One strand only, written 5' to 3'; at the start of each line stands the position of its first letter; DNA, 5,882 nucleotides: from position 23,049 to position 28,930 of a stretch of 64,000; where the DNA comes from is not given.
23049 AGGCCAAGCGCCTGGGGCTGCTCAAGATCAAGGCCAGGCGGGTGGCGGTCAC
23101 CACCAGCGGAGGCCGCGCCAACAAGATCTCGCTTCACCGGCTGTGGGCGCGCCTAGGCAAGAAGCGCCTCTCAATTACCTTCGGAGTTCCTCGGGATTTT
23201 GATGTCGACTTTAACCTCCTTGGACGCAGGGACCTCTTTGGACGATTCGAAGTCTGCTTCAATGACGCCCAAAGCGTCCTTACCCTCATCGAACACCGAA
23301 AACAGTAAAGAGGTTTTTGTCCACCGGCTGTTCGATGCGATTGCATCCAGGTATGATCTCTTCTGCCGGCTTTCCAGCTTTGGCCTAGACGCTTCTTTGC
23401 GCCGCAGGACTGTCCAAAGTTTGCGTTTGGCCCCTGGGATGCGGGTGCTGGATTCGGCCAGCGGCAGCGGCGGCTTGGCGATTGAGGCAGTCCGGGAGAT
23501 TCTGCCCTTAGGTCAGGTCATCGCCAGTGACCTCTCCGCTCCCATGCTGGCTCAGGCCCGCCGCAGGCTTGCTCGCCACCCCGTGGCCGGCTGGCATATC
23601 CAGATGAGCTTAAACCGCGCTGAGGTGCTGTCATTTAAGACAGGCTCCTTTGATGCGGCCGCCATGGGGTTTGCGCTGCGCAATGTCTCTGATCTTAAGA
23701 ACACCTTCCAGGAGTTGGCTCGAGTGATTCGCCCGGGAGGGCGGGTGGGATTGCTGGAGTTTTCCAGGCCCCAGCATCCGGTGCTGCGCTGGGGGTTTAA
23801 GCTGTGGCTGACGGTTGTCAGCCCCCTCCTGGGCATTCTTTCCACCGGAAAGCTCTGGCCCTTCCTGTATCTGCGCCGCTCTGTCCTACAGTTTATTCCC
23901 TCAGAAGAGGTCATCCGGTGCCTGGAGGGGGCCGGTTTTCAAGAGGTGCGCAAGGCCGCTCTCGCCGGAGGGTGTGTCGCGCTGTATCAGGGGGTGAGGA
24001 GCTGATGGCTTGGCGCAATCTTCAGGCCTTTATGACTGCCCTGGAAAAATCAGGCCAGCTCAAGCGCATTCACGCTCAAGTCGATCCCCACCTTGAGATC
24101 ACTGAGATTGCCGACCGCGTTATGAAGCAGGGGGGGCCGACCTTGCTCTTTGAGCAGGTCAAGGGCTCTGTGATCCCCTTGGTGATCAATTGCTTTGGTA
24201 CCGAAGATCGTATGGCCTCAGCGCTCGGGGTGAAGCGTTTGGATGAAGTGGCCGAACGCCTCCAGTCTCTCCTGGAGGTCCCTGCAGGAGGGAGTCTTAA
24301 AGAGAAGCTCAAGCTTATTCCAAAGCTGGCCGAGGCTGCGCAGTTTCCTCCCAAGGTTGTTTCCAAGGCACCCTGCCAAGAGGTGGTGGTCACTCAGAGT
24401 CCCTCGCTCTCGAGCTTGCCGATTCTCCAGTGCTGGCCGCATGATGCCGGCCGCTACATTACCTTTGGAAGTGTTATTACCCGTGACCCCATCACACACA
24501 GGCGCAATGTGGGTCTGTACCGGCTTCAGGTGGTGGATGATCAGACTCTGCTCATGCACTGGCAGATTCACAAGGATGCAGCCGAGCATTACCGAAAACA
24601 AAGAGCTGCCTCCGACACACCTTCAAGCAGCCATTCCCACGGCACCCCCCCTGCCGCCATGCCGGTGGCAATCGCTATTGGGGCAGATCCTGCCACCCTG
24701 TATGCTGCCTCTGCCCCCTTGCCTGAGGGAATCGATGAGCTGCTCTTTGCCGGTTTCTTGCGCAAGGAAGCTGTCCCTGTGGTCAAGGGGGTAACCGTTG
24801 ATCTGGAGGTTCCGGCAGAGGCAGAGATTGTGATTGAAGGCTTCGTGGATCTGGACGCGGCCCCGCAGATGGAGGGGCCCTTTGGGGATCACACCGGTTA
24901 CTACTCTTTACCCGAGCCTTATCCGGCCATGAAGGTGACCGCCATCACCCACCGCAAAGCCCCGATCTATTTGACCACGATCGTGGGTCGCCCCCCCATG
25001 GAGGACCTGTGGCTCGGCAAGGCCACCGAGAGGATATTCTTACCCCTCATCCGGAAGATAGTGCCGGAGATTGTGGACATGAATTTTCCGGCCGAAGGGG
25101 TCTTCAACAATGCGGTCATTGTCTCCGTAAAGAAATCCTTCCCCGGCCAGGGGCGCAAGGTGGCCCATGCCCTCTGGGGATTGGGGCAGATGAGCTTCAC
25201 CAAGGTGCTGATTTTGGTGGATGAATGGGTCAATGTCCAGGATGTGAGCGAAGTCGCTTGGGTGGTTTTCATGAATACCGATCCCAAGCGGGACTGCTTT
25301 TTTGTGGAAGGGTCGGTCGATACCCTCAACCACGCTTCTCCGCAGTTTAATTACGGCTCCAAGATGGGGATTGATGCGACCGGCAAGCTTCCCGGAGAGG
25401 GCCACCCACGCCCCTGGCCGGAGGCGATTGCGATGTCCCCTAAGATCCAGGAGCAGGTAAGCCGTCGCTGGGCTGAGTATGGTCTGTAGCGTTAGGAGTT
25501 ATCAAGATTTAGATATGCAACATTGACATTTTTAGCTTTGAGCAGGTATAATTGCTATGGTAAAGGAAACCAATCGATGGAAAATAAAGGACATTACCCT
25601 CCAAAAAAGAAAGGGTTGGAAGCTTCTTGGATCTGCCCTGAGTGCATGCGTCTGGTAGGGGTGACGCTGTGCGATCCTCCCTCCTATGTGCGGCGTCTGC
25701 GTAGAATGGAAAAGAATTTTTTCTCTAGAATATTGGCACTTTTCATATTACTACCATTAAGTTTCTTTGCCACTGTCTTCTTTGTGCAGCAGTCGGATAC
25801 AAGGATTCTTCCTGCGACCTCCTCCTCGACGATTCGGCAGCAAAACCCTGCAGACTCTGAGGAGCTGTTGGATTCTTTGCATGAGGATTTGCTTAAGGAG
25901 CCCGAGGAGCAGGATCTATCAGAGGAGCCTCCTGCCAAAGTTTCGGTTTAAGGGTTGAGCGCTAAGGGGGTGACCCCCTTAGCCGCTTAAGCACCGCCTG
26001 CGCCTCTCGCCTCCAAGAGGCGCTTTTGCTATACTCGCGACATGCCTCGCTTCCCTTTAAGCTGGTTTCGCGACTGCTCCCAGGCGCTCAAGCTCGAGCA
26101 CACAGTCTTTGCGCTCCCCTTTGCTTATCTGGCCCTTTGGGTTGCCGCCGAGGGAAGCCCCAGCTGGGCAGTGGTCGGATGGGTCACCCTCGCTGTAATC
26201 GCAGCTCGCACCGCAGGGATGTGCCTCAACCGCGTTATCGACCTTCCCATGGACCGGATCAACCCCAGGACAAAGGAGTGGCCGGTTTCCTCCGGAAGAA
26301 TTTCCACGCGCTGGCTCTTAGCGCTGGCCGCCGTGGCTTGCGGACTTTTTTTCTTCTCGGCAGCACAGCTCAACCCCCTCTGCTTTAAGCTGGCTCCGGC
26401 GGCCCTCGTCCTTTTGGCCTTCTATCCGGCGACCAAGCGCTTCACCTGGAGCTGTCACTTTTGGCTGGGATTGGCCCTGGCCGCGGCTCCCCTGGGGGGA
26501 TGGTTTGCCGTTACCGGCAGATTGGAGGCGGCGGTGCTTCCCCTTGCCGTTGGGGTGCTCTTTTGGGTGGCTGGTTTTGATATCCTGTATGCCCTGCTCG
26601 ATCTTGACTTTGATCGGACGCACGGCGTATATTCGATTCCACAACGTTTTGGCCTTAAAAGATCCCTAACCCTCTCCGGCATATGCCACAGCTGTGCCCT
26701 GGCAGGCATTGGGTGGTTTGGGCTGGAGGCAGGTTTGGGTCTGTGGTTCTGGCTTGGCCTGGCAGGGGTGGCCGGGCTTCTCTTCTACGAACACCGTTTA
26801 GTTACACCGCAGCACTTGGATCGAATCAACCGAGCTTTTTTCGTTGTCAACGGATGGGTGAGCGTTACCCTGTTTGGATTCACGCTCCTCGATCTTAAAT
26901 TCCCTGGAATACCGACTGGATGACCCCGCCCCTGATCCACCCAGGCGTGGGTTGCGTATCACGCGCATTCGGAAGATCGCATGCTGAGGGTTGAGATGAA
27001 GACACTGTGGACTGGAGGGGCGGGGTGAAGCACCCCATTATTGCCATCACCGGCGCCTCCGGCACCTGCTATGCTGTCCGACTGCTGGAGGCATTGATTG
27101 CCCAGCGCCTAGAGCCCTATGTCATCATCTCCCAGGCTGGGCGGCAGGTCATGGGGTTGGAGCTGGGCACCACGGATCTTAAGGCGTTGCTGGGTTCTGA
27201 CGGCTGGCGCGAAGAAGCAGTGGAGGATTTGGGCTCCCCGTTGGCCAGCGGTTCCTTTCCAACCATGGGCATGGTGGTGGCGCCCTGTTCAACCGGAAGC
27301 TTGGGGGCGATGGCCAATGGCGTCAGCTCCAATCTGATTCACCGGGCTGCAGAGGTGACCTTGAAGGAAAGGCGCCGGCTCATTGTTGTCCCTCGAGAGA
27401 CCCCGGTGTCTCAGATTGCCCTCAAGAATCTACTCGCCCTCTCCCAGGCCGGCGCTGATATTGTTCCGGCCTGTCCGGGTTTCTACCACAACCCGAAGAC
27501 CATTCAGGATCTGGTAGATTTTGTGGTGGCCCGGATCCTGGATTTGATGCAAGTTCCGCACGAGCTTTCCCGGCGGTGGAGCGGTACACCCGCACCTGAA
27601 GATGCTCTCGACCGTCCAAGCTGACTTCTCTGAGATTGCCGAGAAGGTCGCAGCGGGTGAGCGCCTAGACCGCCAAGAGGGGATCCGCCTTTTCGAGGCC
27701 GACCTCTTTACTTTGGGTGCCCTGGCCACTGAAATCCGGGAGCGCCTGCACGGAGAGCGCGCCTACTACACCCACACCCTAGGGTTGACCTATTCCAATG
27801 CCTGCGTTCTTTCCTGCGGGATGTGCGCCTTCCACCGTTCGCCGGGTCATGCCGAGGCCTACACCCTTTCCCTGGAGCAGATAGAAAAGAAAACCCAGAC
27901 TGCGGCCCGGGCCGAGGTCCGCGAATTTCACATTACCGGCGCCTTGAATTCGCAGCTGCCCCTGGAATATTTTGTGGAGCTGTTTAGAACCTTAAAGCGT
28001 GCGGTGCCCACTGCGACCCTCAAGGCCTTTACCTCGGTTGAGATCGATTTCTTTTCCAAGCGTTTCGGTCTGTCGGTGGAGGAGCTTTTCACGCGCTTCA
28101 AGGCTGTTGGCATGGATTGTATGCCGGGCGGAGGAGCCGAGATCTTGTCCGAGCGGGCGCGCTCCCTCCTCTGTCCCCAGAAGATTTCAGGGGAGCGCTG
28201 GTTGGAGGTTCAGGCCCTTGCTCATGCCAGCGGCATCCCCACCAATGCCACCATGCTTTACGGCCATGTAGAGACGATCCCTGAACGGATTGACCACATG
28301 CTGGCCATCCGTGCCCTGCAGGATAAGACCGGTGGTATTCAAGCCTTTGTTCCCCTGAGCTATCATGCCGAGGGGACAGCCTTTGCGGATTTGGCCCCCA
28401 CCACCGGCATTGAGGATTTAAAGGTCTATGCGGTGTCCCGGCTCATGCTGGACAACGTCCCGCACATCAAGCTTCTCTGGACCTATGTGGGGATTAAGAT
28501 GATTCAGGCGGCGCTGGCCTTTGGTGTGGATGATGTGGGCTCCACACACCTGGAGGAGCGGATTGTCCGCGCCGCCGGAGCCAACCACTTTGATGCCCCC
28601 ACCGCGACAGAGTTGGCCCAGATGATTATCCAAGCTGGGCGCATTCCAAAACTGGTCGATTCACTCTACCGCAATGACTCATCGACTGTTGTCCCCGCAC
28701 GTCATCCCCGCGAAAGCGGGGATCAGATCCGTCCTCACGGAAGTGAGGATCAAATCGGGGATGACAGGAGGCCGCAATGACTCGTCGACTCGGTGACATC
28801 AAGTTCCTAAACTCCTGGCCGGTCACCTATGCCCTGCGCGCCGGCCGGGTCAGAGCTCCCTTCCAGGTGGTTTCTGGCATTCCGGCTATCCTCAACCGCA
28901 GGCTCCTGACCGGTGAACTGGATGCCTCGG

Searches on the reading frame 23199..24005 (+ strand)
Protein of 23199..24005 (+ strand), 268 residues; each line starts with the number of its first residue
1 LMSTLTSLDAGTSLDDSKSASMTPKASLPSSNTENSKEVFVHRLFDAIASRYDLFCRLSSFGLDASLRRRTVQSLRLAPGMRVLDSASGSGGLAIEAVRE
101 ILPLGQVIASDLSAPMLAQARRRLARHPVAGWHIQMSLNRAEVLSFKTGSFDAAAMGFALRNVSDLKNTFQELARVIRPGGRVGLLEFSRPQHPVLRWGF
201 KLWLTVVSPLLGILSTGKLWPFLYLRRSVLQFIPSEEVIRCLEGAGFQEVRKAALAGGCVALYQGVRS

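Call 73: search_protein_families(library=pfam, proteins=[window:23199-24005:+], max_evalue=0.0001)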
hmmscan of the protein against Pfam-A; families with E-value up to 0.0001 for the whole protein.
window:23199-24005:+ (268 aa): 7 families
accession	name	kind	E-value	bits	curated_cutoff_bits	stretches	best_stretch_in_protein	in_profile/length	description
PF01209.24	Ubie_methyltran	-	7.6e-43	147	20.1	1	35-266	3-232/233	ubiE/COQ5 methyltransferase family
PF13649.12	Methyltransf_25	-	4.2e-16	59.9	27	1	83-181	1-97/97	Methyltransferase domain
PF08241.18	Methyltransf_11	-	2.1e-15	57.5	21.2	1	84-183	1-93/95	Methyltransferase domain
PF13847.12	Methyltransf_31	-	1.6e-11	44.5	27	1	79-187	3-111/145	Methyltransferase domain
PF13489.12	Methyltransf_23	-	6e-10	39.5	27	1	73-248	16-160/164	Methyltransferase domain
PF08242.18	Methyltransf_12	-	1.1e-09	39.3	30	1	85-183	2-98/98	Methyltransferase domain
PF08704.16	GCD14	-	6.4e-05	23.2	26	0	72-132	33-93/247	tRNA methyltransferase complex GCD14 subunit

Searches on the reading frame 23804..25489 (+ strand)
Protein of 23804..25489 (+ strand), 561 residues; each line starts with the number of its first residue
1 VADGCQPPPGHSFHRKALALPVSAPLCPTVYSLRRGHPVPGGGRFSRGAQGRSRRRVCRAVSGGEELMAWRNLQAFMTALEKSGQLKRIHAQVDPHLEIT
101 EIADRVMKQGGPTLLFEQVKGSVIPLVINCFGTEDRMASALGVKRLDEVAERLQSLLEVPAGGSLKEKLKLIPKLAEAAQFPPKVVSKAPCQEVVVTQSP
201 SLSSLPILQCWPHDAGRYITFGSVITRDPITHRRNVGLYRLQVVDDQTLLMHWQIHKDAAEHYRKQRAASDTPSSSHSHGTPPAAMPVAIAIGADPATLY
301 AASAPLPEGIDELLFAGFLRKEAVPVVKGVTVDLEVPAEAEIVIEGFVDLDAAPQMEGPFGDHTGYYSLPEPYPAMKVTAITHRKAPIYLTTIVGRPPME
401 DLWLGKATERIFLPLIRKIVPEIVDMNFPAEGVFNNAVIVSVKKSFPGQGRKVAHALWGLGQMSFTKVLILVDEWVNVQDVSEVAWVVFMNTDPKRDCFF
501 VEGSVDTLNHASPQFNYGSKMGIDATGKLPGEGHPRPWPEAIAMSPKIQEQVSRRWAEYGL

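Call 73: search_protein_families(library=pfam, proteins=[window:23804-25489:+], max_evalue=0.0001)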
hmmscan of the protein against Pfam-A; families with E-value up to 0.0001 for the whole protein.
window:23804-25489:+ (561 aa): 3 families
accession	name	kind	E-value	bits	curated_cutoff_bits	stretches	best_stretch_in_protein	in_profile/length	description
PF01977.22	UbiD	-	1.7e-79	266.2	23.3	1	186-397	3-206/206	3-octaprenyl-4-hydroxybenzoate carboxy-lyase Rift-related domain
PF20696.2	UbiD_C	-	7e-44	149.3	24.2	1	403-525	2-127/127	3-octaprenyl-4-hydroxybenzoate carboxy-lyase C-terminal domain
PF20695.2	UbiD_N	-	9.6e-27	93.3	24.3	1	78-153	2-78/78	3-octaprenyl-4-hydroxybenzoate carboxy-lyase N-terminal domain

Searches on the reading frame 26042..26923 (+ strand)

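Call 73: search_protein_families(library=pfam, proteins=[window:26042-26923:+], max_evalue=0.0001)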
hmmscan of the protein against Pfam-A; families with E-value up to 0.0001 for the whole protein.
window:26042-26923:+ (293 aa): 1 family
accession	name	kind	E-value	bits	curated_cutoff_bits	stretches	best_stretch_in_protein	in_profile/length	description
PF01040.23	UbiA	-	7.4e-56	189.6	34.2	1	24-269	1-248/250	UbiA prenyltransferase family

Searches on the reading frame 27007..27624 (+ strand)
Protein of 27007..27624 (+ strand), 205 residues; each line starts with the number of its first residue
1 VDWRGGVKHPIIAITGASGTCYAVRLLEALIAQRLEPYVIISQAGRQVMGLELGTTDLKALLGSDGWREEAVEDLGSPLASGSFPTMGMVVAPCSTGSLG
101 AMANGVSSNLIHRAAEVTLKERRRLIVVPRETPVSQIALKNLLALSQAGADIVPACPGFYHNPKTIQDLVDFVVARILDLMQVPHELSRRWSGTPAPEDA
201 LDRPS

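Call 73: search_protein_families(library=pfam, proteins=[window:27007-27624:+], max_evalue=0.0001)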
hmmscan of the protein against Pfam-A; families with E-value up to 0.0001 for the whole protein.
window:27007-27624:+ (205 aa): 1 family
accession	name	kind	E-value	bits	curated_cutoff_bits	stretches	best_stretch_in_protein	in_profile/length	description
PF02441.25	Flavoprotein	-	9.8e-42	142.7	22.7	1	9-180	2-161/162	Flavoprotein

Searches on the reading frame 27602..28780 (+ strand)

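Call 73: search_protein_families(library=pfam, proteins=[window:27602-28780:+], max_evalue=0.0001)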
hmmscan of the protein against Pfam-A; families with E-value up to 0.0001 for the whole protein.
window:27602-28780:+ (392 aa): 2 families
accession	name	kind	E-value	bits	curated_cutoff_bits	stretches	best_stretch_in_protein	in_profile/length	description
PF19288.4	CofH_C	-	1.8e-17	63.7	27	1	245-358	3-118/125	CofH/MqnC C-terminal region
PF04055.27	Radical_SAM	-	4.6e-12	46.9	29.5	1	64-233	3-163/166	Radical SAM superfamily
